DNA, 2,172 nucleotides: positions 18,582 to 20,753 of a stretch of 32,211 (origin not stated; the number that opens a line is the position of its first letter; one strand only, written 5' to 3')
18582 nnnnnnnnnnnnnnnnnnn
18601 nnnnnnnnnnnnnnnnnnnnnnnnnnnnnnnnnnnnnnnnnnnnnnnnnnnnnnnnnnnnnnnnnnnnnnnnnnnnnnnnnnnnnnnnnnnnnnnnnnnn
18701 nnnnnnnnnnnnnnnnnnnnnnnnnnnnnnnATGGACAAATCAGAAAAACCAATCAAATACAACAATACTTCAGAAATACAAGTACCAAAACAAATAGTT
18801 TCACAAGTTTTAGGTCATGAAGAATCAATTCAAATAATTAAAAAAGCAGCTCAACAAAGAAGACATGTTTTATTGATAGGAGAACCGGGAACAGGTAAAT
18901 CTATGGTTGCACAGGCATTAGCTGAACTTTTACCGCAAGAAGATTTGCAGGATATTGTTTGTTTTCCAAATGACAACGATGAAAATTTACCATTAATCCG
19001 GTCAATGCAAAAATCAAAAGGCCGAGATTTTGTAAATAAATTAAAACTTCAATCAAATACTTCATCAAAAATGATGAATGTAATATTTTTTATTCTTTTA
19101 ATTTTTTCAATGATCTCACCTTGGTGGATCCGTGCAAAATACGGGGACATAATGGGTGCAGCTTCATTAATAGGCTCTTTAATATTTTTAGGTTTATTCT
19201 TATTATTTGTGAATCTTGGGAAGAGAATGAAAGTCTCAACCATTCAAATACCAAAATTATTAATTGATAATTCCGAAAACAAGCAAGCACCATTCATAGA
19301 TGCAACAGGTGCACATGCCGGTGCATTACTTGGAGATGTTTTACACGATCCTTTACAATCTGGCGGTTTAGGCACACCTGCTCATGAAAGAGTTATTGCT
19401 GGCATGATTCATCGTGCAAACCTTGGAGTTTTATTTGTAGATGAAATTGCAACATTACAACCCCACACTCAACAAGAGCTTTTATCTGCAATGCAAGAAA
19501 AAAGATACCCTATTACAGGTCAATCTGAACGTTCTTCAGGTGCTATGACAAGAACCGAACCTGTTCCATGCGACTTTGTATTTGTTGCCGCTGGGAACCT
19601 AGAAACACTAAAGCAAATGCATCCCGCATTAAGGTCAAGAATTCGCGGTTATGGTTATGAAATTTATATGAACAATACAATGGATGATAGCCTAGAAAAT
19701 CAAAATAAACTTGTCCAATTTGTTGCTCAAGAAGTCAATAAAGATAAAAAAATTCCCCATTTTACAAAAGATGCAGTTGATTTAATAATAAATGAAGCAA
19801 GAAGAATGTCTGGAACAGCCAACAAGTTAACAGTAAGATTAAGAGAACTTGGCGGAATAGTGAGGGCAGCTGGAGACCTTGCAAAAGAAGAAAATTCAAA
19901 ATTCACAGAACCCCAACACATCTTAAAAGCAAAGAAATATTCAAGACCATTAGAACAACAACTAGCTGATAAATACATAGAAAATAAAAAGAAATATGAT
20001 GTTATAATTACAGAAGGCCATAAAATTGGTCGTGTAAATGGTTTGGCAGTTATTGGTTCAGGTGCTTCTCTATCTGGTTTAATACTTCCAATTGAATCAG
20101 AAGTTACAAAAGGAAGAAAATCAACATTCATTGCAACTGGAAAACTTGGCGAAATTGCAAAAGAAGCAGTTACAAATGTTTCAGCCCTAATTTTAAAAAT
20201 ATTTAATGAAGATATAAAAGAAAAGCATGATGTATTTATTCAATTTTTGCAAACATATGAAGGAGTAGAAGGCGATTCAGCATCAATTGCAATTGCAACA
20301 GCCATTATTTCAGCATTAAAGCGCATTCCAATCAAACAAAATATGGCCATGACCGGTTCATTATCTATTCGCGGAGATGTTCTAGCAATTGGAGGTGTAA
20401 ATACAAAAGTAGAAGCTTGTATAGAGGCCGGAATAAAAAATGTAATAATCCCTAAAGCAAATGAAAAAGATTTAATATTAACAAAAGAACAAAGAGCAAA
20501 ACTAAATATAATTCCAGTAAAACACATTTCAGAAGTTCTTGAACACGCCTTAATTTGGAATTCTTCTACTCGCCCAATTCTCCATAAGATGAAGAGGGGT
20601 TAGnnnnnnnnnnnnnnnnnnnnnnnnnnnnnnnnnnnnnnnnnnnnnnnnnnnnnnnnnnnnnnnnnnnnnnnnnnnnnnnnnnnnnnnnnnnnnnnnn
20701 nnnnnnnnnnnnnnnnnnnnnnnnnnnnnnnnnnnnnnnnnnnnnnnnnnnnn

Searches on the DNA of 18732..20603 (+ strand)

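Call 77: search_with_rna_model(model_id=R2, sources=[L022, L023, L024, L025, L026, L027, L028, L029, L030, L031, L032, L033, L034, L035, L036, L037, L038, L039, L040, L041, L042, L043, L044, L045, L046, L047, L048, L049, L050, L051, L052, L053, L054, L055, L056, L057, L058, L059, L060, L061, L062, L063, L064, L065, L066, L067, L068, L069, L070, L071, L072, L073, L074, L075, L076, L077, L078, L079, L080, L081, L082, L083, L084, L085, L086, L087, L088, L089, L090, L091, L092, L093, L094, L095, L096, L097, L098, L099, L100, L101, L017, L020, L016, L021], filters=default, max_evalue=10, show_alignments=6)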
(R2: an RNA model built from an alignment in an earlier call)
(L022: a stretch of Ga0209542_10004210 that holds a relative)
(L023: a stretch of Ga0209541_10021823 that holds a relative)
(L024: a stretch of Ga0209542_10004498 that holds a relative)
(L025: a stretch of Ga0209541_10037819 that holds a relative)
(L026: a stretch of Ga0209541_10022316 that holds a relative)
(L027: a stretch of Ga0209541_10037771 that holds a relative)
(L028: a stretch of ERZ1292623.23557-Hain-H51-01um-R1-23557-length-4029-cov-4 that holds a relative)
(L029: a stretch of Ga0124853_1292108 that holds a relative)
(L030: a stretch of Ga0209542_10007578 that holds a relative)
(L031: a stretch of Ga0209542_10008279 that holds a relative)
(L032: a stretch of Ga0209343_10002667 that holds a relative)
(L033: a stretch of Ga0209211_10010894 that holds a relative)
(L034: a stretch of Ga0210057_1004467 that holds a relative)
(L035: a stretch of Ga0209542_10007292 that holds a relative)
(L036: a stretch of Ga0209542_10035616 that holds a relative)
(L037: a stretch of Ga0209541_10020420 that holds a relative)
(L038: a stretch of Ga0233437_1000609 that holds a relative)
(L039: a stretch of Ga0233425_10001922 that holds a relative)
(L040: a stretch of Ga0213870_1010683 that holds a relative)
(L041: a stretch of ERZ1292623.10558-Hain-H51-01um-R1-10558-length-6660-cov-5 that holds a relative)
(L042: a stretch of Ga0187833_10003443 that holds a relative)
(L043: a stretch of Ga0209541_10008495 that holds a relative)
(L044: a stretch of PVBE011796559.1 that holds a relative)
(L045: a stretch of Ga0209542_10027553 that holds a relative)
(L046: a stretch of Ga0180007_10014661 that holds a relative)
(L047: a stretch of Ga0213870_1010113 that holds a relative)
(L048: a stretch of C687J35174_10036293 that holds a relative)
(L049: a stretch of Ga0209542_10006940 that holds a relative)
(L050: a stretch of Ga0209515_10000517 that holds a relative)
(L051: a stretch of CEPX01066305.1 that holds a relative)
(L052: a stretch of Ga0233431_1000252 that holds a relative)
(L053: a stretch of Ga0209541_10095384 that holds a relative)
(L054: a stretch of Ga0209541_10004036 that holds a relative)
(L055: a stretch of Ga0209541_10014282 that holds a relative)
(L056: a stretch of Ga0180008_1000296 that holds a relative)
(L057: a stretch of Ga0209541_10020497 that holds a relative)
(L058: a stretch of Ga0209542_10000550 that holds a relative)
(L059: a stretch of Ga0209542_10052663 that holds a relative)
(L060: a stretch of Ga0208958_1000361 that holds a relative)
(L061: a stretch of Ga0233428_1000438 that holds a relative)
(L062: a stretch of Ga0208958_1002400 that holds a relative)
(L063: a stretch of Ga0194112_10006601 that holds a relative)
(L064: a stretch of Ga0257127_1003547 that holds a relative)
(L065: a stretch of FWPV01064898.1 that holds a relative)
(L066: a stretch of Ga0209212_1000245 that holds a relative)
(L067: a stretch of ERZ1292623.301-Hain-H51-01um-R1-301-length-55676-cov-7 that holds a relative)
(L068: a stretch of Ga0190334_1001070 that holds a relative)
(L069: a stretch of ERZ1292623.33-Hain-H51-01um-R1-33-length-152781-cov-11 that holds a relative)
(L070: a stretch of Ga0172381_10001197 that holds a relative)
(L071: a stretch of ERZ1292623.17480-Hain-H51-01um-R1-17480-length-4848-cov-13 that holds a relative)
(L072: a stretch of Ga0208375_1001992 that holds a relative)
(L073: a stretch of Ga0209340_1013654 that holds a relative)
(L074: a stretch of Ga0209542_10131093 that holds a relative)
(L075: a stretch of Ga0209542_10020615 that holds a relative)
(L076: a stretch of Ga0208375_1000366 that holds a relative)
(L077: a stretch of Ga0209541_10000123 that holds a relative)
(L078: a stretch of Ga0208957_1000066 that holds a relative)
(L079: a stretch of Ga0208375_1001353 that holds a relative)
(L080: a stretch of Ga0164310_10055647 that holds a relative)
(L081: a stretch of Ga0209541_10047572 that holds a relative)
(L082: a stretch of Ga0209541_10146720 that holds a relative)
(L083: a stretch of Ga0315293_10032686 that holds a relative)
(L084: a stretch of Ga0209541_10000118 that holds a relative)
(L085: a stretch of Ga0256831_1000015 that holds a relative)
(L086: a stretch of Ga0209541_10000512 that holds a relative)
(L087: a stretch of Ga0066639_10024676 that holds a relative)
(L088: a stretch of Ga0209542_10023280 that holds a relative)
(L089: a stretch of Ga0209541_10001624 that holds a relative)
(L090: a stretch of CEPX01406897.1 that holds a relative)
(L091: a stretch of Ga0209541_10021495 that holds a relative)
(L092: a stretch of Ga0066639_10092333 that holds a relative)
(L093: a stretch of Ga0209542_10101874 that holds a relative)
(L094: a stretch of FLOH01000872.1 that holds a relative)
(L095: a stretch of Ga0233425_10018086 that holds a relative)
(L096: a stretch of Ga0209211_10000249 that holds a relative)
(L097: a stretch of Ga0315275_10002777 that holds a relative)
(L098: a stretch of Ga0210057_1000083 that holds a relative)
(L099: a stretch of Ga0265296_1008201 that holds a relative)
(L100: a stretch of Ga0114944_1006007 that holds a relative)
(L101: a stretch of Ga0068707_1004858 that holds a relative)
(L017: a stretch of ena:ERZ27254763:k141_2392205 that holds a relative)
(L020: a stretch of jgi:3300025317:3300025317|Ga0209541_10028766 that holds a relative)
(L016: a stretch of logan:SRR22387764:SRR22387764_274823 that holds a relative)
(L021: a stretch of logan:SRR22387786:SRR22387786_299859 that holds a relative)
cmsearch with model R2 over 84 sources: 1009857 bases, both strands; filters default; matches with E-value up to 10: 7.
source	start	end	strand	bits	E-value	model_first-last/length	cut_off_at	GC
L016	402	467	-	15.8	3.3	1-73/73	no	0.26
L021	879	924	+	15.7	3.5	1-73/73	no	0.17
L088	5077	5123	-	15.5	4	1-73/73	no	0.15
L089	13988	14034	-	15.5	4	1-73/73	no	0.15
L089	1194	1261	+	15.3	4.5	1-73/73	no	0.18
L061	646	708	+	15.2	4.8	1-73/73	no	0.25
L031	1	42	-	14.3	7.3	1-55/73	3'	0.21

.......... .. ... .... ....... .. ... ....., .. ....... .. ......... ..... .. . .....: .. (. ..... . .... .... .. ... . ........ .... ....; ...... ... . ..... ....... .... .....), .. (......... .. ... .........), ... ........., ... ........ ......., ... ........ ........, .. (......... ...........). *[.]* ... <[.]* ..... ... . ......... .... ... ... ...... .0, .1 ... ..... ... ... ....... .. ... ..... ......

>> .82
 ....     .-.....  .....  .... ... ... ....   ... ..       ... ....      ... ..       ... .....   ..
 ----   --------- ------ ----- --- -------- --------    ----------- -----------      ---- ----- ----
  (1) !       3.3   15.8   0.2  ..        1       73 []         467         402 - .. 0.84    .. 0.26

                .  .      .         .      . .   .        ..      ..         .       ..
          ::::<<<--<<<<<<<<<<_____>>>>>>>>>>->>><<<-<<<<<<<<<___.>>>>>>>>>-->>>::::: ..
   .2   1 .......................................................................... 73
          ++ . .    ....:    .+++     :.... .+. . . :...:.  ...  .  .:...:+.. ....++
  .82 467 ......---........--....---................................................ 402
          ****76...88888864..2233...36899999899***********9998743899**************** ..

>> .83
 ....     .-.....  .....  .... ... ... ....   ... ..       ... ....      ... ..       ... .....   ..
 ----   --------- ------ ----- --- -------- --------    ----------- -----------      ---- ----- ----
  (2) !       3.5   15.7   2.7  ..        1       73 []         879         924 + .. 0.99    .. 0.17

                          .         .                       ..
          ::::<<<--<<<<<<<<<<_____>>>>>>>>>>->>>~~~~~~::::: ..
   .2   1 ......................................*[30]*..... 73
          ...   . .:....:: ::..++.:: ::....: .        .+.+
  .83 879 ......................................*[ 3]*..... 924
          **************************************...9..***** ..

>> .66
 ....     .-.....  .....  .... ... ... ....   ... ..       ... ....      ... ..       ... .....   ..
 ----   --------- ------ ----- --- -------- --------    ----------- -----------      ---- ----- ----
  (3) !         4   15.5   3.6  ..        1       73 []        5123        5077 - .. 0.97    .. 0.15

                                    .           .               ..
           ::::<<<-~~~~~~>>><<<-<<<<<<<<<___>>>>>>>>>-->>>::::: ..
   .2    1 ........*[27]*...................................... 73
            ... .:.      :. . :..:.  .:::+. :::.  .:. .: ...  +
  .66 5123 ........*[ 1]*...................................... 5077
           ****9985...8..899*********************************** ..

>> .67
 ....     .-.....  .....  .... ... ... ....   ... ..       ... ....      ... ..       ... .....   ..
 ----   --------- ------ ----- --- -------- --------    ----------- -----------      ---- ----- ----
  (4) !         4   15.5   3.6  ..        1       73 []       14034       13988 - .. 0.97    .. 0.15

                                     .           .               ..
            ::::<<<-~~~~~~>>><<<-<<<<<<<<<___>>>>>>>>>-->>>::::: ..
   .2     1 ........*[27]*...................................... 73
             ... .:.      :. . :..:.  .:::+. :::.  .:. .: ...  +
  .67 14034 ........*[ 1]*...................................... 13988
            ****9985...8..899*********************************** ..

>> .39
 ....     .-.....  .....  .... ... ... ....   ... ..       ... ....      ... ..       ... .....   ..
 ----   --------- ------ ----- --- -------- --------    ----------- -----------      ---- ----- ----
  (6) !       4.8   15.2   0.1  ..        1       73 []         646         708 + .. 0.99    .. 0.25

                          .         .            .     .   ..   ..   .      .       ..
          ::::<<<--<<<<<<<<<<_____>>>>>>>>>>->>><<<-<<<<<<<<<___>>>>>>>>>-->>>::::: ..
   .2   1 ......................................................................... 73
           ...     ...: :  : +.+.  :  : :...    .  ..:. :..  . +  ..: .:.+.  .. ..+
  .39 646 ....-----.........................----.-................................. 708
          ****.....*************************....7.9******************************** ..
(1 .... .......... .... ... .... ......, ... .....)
